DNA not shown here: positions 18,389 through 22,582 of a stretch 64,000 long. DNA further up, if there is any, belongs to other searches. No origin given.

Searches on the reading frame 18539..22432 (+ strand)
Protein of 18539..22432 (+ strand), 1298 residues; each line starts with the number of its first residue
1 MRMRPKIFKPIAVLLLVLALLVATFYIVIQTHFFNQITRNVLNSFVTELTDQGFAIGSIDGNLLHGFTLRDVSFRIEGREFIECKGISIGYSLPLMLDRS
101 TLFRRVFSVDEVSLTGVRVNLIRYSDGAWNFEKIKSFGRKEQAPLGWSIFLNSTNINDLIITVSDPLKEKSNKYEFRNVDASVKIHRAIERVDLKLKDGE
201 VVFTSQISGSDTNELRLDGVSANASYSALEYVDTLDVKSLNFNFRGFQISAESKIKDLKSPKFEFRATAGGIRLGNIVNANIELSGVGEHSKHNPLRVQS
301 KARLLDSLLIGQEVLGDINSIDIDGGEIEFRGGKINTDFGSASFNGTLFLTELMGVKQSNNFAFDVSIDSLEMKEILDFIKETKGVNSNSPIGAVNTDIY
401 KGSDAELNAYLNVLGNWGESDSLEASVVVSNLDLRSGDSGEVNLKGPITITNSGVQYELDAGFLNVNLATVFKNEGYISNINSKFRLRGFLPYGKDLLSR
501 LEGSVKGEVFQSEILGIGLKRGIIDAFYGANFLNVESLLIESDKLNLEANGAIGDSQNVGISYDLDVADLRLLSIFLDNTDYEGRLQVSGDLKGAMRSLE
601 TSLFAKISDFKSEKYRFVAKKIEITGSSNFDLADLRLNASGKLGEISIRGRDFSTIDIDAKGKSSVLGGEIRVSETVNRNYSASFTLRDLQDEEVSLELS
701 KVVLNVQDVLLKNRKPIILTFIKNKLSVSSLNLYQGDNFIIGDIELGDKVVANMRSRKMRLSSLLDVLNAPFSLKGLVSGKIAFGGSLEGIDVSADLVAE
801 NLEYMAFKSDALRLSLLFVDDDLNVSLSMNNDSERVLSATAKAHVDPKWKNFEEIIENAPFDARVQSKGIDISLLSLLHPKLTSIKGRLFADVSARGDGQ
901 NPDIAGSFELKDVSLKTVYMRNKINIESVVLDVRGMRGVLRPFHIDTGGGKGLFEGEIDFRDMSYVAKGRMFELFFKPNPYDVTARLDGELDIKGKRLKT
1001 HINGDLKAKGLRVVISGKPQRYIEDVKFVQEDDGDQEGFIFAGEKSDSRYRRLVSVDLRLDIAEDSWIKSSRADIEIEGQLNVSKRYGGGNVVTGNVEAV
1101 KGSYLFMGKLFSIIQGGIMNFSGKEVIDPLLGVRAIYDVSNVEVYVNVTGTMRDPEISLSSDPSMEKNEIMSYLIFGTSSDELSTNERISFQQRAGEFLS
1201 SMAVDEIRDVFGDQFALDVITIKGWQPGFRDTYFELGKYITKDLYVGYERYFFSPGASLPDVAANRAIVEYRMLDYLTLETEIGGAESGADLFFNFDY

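Call 82: search_protein_families(library=pfam, proteins=[window:18539-22432:+], max_evalue=0.00001)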
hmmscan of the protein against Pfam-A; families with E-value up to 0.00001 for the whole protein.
window:18539-22432:+ (1298 aa): 2 families
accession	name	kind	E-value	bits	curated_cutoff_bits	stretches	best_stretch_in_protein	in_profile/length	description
PF04357.19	TamB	-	1.6e-52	179.5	22.4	1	979-1298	42-381/381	TamB, inner membrane protein subunit of TAM complex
PF05359.17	DUF748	-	5e-07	28.6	50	1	16-189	18-190/1037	Domain of Unknown Function (DUF748)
